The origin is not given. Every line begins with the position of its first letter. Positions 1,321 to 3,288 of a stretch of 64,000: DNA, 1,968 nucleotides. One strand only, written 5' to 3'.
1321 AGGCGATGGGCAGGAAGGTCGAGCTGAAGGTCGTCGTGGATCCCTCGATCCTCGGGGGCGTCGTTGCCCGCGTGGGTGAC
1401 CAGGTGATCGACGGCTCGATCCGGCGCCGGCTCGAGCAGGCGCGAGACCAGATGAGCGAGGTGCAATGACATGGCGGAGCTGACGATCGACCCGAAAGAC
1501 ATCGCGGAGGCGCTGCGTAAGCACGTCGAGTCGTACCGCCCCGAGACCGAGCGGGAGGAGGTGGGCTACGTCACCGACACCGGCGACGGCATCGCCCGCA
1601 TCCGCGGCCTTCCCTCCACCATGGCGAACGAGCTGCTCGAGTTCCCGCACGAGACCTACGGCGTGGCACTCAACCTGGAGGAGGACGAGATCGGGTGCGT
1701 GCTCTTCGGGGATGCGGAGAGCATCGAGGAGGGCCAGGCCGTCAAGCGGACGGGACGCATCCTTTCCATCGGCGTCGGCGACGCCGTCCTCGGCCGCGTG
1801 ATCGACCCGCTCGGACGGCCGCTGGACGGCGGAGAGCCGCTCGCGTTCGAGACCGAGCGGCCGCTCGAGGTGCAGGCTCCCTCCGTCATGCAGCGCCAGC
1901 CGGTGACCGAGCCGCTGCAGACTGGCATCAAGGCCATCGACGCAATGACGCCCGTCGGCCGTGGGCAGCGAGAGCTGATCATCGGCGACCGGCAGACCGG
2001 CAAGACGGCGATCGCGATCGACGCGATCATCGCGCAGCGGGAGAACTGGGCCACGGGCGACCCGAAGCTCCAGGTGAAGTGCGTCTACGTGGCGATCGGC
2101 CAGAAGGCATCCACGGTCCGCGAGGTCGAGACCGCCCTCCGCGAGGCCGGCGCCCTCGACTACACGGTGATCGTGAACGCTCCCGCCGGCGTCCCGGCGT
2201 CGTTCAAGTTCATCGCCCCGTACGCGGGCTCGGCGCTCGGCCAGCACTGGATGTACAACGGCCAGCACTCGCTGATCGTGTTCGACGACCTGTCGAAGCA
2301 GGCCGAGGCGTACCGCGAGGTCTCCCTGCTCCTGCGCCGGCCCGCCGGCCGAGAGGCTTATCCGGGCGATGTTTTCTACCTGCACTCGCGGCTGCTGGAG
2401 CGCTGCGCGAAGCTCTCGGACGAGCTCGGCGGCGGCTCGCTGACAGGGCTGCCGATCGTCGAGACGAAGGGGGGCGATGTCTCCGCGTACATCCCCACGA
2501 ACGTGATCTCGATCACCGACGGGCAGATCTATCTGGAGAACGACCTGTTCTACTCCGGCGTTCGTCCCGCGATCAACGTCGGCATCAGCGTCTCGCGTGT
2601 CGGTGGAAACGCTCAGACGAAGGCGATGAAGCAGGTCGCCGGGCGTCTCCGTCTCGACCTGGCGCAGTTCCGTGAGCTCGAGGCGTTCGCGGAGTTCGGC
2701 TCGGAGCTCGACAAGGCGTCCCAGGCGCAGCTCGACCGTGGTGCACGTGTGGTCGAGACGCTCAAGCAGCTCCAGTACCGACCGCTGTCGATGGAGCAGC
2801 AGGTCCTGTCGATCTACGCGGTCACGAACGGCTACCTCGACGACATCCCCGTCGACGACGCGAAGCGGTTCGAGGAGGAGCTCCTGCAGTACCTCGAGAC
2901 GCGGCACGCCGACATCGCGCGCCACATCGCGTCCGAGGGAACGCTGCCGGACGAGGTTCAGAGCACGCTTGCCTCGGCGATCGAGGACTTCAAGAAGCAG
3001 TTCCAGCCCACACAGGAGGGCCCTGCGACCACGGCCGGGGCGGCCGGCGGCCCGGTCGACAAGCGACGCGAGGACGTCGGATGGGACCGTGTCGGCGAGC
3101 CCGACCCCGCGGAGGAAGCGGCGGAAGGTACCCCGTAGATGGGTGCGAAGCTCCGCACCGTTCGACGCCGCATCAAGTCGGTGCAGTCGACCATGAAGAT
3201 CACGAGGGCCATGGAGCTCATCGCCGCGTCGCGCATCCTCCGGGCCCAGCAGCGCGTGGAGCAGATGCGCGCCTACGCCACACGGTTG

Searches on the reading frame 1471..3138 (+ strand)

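Call 6: search_protein_families(library=pfam, proteins=[window:1471-3138:+], max_evalue=5)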
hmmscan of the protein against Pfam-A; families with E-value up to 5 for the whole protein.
window:1471-3138:+ (555 aa): 6 families
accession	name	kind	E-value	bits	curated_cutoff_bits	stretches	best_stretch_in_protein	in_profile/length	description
PF00006.31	ATP-synt_ab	-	1.6e-74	250.6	29.5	1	152-375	1-213/213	ATP synthase alpha/beta family, nucleotide-binding domain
PF00306.32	ATP-synt_ab_C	-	5.4e-49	166.2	27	1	382-507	1-126/126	ATP synthase alpha/beta chain, C terminal domain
PF02874.29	ATP-synt_ab_N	-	9.1e-15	55.4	20.9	1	29-95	3-69/69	ATP synthase alpha/beta family, beta-barrel domain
PF09869.16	KH_DUF2096_C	-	0.012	15.8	24.6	1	39-87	2-48/59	DUF2096 C-terminal KH-like domain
PF13481.12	AAA_25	-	0.014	15.5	27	1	164-276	32-154/195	AAA domain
PF06745.19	ATPase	-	0.054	13.3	26.6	1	150-218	2-65/231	KaiC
